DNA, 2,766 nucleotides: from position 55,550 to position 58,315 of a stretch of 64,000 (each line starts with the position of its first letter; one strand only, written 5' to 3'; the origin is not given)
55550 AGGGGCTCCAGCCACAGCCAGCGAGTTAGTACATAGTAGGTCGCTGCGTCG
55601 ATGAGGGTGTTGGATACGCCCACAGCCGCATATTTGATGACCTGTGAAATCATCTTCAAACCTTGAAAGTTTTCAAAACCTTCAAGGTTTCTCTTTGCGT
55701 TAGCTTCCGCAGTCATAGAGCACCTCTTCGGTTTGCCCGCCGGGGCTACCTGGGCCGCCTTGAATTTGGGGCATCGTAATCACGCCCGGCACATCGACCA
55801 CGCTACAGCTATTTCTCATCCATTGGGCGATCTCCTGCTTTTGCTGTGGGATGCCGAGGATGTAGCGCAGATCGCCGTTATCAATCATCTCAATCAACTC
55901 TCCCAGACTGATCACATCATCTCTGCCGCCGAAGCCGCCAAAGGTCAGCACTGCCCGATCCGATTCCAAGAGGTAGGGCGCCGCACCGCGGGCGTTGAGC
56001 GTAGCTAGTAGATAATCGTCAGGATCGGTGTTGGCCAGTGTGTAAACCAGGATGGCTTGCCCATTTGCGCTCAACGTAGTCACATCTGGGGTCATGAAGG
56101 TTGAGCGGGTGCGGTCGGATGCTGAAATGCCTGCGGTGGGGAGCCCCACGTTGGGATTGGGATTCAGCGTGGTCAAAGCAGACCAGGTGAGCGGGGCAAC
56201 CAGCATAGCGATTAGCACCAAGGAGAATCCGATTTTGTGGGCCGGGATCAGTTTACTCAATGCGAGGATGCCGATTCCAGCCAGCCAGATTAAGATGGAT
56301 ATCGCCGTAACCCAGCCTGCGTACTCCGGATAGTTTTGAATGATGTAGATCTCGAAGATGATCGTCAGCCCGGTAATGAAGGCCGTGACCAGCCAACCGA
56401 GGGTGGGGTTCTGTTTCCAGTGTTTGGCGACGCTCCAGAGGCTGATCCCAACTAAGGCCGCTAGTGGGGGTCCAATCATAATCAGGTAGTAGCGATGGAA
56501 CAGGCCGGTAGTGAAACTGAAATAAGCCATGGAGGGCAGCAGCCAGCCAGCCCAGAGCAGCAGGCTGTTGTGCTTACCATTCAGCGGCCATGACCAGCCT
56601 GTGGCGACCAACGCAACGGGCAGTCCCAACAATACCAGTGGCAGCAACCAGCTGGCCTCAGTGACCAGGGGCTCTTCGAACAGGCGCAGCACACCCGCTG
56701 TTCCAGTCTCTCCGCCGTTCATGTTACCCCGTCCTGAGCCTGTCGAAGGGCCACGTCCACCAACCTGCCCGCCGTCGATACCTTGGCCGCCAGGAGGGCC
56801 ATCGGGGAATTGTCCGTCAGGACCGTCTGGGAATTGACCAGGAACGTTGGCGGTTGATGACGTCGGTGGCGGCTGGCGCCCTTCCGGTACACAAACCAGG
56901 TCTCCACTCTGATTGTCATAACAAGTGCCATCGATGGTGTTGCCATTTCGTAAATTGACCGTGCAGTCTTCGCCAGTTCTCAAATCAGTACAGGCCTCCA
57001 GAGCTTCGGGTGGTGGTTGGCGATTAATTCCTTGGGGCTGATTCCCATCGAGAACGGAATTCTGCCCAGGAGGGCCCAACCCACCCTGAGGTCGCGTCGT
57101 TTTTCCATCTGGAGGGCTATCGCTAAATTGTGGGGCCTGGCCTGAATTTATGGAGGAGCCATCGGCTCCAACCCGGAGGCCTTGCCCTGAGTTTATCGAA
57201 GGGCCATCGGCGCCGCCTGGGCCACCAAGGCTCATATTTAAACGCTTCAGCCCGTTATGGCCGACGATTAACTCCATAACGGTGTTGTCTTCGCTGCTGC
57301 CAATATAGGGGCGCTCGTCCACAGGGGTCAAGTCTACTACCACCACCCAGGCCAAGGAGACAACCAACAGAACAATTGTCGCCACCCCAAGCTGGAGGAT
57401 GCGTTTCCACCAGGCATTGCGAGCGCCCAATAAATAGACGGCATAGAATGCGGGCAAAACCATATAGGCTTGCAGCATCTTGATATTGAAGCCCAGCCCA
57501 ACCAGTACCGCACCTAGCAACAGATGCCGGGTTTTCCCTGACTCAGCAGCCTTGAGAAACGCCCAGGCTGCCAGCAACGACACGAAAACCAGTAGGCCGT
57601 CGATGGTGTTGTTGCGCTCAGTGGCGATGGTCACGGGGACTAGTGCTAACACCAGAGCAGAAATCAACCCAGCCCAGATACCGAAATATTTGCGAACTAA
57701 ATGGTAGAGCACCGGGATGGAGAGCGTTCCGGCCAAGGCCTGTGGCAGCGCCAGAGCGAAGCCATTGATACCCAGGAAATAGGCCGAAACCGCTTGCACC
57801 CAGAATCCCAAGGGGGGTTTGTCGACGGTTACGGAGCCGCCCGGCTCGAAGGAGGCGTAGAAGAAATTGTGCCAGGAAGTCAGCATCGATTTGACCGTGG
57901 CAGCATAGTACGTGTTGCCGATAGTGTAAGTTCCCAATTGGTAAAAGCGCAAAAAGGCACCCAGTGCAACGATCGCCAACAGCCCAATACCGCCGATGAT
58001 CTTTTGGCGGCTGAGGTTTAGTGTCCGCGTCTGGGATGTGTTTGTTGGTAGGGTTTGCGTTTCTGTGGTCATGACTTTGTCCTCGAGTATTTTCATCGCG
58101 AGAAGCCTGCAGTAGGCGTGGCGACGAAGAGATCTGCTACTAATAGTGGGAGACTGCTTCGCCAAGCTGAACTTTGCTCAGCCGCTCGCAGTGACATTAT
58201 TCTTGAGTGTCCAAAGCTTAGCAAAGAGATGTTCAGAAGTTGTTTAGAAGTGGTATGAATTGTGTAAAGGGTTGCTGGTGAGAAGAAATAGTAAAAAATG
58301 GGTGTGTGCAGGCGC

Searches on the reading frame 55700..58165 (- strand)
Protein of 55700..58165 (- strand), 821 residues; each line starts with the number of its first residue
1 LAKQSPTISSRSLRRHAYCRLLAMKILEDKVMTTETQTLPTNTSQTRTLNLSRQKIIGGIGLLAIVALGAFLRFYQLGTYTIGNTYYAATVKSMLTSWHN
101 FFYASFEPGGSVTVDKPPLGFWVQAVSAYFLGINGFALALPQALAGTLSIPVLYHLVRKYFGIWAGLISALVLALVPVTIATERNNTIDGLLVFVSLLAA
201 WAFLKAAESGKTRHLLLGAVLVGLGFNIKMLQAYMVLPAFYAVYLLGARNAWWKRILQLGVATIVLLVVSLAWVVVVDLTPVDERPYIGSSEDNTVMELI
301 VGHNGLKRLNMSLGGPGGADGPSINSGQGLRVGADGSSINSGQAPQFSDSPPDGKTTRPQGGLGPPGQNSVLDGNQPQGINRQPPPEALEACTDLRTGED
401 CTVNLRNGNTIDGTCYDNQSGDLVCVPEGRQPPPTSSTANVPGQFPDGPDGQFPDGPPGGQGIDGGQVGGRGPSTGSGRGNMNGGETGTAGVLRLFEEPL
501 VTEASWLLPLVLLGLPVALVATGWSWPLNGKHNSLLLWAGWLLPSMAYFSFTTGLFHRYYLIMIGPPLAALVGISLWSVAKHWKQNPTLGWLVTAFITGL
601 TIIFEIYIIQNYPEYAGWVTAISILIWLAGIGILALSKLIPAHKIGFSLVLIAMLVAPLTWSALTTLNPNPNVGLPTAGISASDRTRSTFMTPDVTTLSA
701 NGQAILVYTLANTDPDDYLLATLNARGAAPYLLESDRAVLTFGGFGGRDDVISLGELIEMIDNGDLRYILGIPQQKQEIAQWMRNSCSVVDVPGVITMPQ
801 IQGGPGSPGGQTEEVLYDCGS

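Call 12: search_protein_families(library=pfam, proteins=[window:55700-58165:-], max_evalue=1)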
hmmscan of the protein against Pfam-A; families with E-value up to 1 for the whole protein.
window:55700-58165:- (821 aa): 3 families
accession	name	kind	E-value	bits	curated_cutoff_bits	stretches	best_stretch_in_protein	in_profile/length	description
PF13231.12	PMT_2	-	2.3e-33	116.1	26.1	1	115-273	1-160/160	Dolichyl-phosphate-mannose-protein mannosyltransferase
PF24878.1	YkcB_C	-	1.8e-15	57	27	1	708-784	4-83/85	Putative mannosyltransferase YkcB-like, C-terminal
PF11028.14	TMEM260-like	-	0.0051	17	24.2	1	155-247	78-173/179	Protein O-mannosyl-transferase TMEM260-like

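Call 13: search_protein_families(library=ncbifam, proteins=[window:55700-58165:-], max_evalue=1)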
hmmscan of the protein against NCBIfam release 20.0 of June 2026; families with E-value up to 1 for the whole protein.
window:55700-58165:- (821 aa): 3 families
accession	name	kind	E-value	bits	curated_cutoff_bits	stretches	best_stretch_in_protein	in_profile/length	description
TIGR03663.1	TIGR03663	subfamily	4.6e-07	29.2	126.25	1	118-248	53-181/435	flippase activity-associated protein Agl23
NF009784.2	PRK13279.1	equivalog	1.2e-06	27.4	567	1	114-279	59-228/539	lipid IV(A) 4-amino-4-deoxy-L-arabinosyltransferase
TIGR04154.1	archaeo_STT3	subfamily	0.0017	16.8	450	1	136-181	96-141/831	oligosaccharyl transferase, archaeosortase A system-associated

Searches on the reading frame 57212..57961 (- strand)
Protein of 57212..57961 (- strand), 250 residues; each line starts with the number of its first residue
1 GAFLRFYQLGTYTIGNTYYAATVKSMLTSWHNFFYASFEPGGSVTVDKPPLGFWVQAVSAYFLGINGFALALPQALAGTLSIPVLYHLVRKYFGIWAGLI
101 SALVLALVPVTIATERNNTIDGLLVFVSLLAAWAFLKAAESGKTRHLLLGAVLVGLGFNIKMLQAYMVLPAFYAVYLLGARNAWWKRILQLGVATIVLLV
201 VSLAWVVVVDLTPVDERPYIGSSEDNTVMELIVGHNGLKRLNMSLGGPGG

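Call 107: find_related_loci(query=window:57212-57961:-, collection=metagenome_contigs, flank=4000)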
Query window:57212-57961:- (250 aa) in metagenome_contigs; peptide patterns used: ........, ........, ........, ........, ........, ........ (x = any residue, [..] = any of these).
600 stretches matched a pattern (row limit reached: there are more); 560 encode a relative of the query (tblastn E <= 1e-3); the best 80 are kept; 80 distinct loci.
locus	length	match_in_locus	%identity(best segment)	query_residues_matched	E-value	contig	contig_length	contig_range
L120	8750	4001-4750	91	1-250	7e-147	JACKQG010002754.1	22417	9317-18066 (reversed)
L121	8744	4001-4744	83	1-248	2e-137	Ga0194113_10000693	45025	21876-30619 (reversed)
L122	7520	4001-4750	80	1-250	1e-125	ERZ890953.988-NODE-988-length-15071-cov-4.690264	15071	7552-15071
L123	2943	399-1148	80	1-250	7e-124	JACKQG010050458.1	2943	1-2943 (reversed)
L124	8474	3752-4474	76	1-241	9e-115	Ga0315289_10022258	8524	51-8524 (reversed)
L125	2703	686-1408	76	1-241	3e-119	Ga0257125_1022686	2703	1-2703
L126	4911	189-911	73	1-241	5e-113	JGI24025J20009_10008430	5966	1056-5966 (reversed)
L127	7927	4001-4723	73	2-242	5e-112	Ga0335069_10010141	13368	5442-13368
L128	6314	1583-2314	68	1-244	3e-111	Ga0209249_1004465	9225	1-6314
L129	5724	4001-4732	68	1-244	3e-111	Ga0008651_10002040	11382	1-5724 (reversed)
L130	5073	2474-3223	70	1-250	3e-111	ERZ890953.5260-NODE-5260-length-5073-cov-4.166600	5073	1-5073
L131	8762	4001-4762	68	1-250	4e-111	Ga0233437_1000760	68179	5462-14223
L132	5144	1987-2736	72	1-250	8e-111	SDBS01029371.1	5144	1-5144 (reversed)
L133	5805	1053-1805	74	1-250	1e-109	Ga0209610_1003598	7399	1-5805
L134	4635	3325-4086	70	1-250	3e-109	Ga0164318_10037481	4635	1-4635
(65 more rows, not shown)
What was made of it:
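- On GT-C glycosyltransferase, PMT_2/YkcB type (host 3): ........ is present and was used as a conserved pattern (call 107).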
